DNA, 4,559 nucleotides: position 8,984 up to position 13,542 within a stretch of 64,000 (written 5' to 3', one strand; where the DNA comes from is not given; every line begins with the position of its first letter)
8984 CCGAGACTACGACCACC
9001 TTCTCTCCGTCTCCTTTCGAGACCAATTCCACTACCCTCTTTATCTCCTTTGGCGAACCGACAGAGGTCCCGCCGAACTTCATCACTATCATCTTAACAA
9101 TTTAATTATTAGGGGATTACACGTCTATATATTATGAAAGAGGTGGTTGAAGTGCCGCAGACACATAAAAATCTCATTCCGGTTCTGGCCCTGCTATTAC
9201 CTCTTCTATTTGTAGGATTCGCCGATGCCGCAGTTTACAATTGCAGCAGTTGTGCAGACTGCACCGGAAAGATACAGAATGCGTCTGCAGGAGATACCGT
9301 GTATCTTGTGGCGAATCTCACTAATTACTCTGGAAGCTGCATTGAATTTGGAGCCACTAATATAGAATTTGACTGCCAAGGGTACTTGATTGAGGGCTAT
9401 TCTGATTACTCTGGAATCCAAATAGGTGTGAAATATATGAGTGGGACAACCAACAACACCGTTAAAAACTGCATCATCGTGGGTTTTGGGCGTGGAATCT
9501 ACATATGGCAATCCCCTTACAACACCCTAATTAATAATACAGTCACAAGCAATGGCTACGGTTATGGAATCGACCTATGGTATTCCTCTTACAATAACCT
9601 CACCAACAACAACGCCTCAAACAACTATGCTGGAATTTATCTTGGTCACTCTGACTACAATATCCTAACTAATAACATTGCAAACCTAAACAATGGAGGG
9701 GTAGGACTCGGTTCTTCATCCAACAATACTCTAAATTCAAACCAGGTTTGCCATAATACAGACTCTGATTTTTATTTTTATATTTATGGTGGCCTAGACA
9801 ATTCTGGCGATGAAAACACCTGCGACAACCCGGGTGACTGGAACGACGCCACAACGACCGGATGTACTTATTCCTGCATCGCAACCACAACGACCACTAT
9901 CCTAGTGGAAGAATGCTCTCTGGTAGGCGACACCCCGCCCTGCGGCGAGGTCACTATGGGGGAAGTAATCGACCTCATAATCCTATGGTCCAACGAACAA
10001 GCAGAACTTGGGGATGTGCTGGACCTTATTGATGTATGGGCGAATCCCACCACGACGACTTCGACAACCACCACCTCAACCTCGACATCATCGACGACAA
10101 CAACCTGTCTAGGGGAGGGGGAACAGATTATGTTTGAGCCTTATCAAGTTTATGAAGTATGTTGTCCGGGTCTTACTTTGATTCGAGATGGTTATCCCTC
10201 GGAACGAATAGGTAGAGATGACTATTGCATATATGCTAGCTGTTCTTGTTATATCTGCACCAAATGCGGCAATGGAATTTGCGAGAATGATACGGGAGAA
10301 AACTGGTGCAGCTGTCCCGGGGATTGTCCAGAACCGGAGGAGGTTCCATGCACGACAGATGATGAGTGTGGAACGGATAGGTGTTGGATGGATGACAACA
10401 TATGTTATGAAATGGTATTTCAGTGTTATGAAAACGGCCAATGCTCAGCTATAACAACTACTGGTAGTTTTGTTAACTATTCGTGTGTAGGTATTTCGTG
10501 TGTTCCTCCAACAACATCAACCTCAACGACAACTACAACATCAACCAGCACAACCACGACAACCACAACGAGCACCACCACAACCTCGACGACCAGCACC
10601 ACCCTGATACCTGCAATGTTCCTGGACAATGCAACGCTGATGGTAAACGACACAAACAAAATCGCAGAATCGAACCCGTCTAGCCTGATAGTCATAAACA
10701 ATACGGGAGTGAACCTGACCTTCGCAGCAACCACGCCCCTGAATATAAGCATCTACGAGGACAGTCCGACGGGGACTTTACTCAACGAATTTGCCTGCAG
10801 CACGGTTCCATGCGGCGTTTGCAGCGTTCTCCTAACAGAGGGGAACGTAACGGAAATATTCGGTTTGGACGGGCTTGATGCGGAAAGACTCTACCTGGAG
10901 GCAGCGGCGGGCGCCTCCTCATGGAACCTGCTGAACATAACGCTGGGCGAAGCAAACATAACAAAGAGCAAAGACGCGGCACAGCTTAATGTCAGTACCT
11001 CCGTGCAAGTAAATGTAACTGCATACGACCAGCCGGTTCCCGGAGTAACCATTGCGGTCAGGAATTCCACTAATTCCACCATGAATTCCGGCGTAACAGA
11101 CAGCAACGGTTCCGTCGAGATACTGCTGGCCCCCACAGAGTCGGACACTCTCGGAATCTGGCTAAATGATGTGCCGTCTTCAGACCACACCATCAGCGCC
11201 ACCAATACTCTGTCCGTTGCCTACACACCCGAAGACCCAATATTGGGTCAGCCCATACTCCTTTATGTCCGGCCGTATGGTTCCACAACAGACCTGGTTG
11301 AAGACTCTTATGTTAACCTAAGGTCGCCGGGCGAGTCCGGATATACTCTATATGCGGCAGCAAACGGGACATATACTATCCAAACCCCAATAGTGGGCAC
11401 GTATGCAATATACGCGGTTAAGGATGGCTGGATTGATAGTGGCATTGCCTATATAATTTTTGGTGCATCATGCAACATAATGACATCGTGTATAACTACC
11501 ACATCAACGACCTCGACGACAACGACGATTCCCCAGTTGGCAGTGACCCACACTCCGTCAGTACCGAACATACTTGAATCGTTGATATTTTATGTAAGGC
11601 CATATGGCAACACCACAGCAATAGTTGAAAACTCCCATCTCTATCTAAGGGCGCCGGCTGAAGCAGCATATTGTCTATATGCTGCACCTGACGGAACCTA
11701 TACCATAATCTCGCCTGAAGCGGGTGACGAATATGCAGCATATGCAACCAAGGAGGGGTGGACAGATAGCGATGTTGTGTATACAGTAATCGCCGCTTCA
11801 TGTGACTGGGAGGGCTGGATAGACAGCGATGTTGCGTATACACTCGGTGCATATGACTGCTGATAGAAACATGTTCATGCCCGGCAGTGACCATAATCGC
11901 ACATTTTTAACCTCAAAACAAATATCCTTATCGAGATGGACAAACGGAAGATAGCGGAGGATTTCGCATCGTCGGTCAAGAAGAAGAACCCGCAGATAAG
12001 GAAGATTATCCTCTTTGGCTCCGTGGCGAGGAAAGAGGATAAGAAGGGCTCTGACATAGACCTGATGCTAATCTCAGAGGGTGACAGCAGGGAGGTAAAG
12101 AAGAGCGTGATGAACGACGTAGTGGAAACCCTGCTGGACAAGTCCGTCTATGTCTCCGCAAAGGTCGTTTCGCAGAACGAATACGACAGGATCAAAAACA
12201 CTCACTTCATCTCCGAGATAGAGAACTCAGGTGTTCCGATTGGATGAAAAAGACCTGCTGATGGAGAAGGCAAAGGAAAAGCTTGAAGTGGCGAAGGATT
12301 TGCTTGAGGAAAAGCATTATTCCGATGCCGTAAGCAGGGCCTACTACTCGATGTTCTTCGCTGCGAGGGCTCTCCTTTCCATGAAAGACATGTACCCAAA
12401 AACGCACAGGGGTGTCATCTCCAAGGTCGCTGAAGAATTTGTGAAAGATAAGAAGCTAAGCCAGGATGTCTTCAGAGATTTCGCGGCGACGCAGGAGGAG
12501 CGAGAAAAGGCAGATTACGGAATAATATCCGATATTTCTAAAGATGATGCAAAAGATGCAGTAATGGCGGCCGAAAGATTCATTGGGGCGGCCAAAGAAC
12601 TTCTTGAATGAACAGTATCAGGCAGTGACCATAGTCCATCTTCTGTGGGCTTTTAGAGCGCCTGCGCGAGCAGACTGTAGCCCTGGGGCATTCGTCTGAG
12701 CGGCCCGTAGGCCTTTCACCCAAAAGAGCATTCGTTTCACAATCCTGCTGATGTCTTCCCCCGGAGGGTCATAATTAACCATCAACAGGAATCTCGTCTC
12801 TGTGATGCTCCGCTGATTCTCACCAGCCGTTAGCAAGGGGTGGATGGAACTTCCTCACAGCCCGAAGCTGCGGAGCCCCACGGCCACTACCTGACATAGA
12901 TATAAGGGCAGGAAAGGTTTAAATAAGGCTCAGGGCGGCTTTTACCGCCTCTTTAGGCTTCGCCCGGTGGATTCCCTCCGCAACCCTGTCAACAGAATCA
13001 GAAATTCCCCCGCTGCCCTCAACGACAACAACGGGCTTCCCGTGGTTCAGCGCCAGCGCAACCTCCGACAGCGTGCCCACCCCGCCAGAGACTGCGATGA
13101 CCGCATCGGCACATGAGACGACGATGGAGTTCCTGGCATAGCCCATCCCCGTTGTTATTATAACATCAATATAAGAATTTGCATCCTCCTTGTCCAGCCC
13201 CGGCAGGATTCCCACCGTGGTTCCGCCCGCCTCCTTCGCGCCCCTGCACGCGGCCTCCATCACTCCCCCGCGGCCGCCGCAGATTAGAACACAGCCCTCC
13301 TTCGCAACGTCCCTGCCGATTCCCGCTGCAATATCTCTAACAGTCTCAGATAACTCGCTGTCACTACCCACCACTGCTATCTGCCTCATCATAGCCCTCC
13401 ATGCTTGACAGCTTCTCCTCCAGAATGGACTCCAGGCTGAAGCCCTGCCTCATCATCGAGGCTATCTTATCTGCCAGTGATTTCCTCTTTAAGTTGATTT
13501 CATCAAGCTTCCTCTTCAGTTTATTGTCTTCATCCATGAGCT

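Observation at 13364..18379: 1671-aa protein built from ~12 copies of a 105-residue three-segment helical repeat (spectrin-repeat-like periodicity) behind an N-terminal winged-helix-like domain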

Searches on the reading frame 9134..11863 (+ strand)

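Call 75: search_protein_families(library=pfam, proteins=[window:9134-11863:+], max_evalue=0.0001)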
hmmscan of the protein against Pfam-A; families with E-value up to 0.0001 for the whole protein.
window:9134-11863:+ (909 aa): 2 families
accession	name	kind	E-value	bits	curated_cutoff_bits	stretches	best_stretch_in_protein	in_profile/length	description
PF13229.12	Beta_helix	-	9.2e-21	74.6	25.9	2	85-205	35-158/158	Right handed beta helix region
PF05048.19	NosD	-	6e-15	55.7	23.6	1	96-209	60-173/212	Periplasmic copper-binding protein (NosD)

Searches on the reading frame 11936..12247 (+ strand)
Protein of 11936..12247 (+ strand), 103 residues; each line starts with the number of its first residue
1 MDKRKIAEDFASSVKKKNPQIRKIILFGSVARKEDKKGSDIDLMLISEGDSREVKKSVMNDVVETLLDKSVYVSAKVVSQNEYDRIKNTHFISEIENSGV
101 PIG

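Call 75: search_protein_families(library=pfam, proteins=[window:11936-12247:+], max_evalue=0.0001)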
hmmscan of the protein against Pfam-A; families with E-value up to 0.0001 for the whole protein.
window:11936-12247:+ (103 aa): 3 families
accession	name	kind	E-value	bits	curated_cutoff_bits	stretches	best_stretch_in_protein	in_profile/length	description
PF01909.29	NTP_transf_2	-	4.3e-11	43.5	21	1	10-99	4-90/93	Nucleotidyltransferase domain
PF18765.7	Polbeta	-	5e-10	39.8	26.9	1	14-77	6-66/93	Polymerase beta, Nucleotidyltransferase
PF22600.2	MTPAP-like_central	-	2.8e-05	24.7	27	1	3-80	22-101/139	Poly(A) RNA polymerase, mitochondrial-like, central palm domain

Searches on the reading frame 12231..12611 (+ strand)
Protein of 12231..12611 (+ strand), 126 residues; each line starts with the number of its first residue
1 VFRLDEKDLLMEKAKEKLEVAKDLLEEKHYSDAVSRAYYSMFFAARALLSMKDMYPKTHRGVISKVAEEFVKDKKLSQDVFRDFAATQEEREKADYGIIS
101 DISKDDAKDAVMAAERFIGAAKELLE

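Call 75: search_protein_families(library=pfam, proteins=[window:12231-12611:+], max_evalue=0.0001)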
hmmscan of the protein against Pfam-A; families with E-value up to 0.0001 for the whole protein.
window:12231-12611:+ (126 aa): 1 family
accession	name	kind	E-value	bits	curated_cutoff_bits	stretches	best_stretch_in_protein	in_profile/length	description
PF05168.19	HEPN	-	2e-20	73.5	22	1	10-123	4-116/117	HEPN domain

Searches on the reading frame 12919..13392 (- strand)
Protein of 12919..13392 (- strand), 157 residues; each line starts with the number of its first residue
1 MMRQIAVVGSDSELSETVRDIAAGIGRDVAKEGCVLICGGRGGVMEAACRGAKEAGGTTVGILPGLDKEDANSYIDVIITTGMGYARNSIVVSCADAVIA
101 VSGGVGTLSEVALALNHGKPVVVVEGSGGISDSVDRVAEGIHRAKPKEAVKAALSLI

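Call 3: search_protein_families(library=pfam, proteins=[window:12919-13392:-], max_evalue=1)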
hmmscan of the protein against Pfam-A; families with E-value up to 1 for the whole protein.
window:12919-13392:- (157 aa): 8 families
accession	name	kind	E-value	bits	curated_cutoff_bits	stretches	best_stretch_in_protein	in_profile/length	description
PF18306.6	LDcluster4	-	1.8e-44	151.4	26.3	1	3-134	2-135/151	SLOG cluster4 family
PF03641.19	Lysine_decarbox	-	2.5e-09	37.9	27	1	45-121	1-85/131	Possible lysine decarboxylase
PF02481.21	DNA_processg_A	-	1.8e-08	34.3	29.6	2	3-64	45-105/212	DNA recombination-mediator protein A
PF18171.6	LSDAT_prok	-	2e-06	27.7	25.4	1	93-147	122-173/195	SLOG in TRPM, prokaryote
PF18139.7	LSDAT_euk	-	0.0015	18.5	25.7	1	98-136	182-222/266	SLOG in TRPM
PF18163.6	LD_cluster2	-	0.01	15.9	25.3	1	106-148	169-211/264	SLOG cluster2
PF00781.29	DAGK_cat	-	0.015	15.3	23.6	1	75-120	33-82/125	Diacylglycerol kinase catalytic domain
PF00501.34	AMP-binding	-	0.043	13.1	29.9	1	12-71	25-85/384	AMP-binding enzyme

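Call 4: search_protein_families(library=ncbifam, proteins=[window:12919-13392:-], max_evalue=1)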
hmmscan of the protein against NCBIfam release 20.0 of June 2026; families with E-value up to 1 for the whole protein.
window:12919-13392:- (157 aa): 5 families
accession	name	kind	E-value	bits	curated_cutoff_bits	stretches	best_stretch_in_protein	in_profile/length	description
TIGR00725.1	TIGR00725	hypoth_equivalog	5.4e-45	152.7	106.9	1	2-145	1-143/159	TIGR00725 family protein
TIGR00730.1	TIGR00730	subfamily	9.2e-16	58.1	96.35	1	5-114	3-116/178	TIGR00730 family Rossman fold protein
NF058542.1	CtkRMPhLog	equivalog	2.5e-13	50.4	300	1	9-128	8-136/177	cytokinin riboside 5'-monophosphate phosphoribohydrolase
TIGR00732.1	dprA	equivalog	8e-05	21.9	191.15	2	3-66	45-108/220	DNA-processing protein DprA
NF010344.0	PRK13771.1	subfamily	0.0045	16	349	1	28-124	159-254/334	putative alcohol dehydrogenase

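Call 76: search_protein_families(library=padloc, proteins=[window:12919-13392:-], max_evalue=0.001)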
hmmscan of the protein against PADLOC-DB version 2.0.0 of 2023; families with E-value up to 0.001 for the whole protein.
window:12919-13392:- (157 aa): 2 families
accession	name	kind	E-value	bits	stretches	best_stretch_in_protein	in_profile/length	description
PDLC03927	PsyrA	-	2.4e-10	38.1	1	4-64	133-192/398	-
PDLC03961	ShosA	-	6.8e-05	20.3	0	3-64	116-176/303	-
